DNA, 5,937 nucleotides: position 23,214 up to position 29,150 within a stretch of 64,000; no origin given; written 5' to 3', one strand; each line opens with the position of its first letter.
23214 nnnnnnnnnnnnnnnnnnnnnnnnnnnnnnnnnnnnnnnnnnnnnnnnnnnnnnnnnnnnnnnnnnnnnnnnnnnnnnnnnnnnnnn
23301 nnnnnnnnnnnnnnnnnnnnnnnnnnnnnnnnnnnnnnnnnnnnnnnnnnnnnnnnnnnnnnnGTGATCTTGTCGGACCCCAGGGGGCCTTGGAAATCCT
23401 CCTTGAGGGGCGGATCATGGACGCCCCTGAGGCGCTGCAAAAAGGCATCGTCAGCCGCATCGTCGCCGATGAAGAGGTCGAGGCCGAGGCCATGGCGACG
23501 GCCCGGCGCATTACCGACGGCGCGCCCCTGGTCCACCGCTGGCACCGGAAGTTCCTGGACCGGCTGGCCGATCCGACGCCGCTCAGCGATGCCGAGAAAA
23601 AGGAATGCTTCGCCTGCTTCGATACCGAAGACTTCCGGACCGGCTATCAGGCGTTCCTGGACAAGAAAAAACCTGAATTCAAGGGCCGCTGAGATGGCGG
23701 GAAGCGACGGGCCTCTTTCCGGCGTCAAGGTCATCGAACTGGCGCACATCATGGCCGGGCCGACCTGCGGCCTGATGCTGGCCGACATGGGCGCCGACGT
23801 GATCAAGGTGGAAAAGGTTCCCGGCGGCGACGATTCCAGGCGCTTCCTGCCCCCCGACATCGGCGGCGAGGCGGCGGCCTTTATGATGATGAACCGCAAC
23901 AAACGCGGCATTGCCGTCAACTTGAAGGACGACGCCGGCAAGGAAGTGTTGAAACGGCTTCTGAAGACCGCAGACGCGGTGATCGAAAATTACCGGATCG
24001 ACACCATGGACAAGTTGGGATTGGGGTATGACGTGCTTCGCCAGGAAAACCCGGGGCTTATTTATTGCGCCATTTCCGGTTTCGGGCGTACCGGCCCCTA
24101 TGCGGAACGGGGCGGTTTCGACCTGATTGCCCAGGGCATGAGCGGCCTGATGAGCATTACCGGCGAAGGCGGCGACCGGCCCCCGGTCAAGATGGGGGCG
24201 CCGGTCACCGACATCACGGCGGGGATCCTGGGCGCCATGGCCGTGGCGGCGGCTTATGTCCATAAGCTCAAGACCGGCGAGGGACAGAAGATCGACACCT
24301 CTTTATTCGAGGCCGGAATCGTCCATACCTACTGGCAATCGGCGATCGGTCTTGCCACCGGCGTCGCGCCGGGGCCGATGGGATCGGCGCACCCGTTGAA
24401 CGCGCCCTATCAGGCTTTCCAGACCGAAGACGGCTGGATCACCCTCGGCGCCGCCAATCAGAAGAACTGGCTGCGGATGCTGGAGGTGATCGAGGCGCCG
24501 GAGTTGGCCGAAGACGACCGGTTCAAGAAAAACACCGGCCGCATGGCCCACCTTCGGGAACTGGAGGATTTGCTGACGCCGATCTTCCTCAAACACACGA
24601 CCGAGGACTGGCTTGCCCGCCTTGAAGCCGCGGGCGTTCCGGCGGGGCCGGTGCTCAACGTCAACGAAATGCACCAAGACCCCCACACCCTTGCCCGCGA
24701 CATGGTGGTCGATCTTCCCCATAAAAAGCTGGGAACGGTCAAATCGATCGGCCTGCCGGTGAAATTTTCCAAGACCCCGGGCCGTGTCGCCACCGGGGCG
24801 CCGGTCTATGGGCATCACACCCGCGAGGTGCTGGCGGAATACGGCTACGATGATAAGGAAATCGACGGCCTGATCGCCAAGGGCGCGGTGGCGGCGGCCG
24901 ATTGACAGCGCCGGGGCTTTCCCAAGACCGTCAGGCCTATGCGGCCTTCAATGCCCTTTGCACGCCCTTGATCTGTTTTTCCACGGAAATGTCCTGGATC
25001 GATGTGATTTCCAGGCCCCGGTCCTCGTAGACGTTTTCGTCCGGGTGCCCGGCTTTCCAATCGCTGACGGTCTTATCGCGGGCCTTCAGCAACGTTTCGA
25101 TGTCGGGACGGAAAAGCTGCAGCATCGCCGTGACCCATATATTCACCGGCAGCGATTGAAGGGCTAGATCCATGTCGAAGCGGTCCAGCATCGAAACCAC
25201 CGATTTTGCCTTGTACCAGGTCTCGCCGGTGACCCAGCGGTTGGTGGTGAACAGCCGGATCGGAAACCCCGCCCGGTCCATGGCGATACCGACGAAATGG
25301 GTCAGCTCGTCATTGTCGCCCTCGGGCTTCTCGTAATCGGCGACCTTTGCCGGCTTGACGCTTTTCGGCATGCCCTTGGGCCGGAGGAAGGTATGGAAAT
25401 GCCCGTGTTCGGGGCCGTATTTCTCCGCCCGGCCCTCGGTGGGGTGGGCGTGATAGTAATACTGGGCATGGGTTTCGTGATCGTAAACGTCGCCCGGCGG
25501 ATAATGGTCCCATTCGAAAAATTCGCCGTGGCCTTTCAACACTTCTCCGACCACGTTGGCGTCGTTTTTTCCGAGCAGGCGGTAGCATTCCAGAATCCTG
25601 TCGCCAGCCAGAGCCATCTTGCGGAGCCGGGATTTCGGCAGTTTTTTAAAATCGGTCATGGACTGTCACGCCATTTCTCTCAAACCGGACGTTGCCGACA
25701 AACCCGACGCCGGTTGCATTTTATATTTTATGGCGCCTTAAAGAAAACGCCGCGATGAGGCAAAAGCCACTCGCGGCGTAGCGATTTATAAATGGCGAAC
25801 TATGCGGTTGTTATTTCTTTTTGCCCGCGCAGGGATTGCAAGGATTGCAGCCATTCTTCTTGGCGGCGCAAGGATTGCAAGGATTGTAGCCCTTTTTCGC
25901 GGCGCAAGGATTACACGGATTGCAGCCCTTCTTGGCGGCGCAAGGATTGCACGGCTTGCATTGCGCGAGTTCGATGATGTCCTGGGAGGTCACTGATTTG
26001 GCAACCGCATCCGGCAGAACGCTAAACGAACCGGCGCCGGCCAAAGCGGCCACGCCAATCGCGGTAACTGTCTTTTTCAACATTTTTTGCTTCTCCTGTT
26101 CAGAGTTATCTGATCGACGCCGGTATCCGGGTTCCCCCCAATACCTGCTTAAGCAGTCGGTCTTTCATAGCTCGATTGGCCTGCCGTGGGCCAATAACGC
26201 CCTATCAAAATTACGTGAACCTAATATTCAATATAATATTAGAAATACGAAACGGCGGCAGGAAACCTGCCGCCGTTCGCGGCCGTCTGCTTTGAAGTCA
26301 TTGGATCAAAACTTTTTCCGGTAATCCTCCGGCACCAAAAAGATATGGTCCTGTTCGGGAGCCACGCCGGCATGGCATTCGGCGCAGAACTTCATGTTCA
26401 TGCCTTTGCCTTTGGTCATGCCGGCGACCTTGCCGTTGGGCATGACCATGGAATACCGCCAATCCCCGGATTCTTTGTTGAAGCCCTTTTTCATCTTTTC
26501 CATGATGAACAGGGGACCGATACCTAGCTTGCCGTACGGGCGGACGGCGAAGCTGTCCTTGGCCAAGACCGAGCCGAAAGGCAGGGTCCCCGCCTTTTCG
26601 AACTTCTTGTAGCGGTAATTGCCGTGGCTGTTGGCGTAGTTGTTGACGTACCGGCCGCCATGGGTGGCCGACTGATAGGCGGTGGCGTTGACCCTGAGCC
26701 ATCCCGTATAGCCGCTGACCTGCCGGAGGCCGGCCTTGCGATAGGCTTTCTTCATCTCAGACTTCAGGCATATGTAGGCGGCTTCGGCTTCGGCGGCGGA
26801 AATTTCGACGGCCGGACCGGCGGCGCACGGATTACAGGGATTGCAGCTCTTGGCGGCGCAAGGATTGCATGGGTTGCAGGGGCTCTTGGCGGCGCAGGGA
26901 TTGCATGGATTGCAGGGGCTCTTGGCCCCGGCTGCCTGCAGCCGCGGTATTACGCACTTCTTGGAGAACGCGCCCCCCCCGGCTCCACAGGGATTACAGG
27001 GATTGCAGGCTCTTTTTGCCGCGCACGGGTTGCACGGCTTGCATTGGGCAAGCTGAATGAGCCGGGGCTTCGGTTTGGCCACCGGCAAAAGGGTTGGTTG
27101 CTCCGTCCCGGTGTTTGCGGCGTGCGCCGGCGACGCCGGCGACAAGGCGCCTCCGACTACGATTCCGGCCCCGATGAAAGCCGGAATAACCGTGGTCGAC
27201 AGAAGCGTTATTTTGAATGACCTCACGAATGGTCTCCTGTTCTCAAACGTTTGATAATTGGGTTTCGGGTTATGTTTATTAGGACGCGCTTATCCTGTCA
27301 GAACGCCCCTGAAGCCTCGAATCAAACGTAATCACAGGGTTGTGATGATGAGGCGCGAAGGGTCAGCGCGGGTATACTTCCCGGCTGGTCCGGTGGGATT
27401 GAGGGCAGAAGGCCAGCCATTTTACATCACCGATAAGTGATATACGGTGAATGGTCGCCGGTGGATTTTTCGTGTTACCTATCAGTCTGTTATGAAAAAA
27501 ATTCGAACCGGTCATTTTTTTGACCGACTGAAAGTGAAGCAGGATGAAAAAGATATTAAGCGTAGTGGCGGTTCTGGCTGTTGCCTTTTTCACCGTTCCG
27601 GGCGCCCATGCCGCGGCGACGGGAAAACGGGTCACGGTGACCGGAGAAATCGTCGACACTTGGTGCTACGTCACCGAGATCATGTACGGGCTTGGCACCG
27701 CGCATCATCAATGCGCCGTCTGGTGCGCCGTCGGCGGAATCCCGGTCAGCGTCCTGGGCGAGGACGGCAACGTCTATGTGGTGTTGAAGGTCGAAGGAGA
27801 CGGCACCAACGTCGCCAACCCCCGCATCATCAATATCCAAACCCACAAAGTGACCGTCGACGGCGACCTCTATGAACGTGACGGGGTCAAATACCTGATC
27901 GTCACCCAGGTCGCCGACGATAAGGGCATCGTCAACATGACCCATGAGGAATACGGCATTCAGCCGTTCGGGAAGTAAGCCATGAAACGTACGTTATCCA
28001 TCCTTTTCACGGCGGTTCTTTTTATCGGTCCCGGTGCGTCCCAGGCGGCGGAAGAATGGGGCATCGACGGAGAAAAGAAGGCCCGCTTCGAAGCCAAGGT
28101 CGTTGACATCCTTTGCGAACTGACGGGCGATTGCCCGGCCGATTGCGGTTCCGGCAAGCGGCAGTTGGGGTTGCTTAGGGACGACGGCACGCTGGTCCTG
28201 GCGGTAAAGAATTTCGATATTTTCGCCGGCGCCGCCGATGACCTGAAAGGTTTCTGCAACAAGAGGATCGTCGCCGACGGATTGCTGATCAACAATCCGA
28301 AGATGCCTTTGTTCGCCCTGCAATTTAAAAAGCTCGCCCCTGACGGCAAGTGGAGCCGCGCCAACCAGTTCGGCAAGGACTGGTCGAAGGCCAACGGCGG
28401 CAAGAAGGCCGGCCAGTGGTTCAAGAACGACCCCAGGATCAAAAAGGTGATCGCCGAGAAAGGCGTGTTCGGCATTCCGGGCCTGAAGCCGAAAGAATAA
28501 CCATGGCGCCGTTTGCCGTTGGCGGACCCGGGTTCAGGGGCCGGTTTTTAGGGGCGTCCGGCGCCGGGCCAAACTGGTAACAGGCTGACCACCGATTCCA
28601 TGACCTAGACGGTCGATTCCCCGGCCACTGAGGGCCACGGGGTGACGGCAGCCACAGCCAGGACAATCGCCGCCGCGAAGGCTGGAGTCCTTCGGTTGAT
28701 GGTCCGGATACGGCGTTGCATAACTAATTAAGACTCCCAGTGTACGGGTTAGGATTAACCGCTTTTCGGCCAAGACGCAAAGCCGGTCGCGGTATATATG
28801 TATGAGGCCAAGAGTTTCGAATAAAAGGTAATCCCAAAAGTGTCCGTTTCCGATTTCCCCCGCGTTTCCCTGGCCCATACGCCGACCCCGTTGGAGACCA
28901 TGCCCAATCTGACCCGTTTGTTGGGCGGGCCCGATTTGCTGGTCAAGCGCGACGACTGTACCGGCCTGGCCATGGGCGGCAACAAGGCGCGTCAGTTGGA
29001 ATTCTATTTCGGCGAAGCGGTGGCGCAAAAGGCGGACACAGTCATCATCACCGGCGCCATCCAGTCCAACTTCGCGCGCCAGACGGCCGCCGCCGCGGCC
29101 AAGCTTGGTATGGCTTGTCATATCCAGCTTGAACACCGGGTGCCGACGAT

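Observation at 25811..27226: Secreted CNPCNPC-repeat proteins, one fused to a cytochrome P460 domain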

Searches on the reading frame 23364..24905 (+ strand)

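Call 11: search_protein_families(library=pfam, proteins=[window:23364-24905:+], max_evalue=0.001)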
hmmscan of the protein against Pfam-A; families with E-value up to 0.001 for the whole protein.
window:23364-24905:+ (513 aa): 1 family
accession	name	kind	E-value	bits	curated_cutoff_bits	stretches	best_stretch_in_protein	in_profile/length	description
PF02515.22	CoA_transf_3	-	7.8e-130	433.7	23.3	1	118-486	1-366/366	CoA-transferase family III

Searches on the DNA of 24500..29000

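Call 102: search_rna_families(source=window, start=24500, end=29000, threshold=evalue, max_evalue=1)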
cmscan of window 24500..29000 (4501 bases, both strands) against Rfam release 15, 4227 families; matches with E-value up to 1: 1.
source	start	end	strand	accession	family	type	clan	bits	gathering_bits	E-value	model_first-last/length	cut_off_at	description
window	28376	28437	+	RF01544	TB11Cs5H3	Gene; snRNA; snoRNA; HACA-box;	-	19.9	50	0.66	1-65/65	no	Trypanosomatid snoRNA TB11Cs5H3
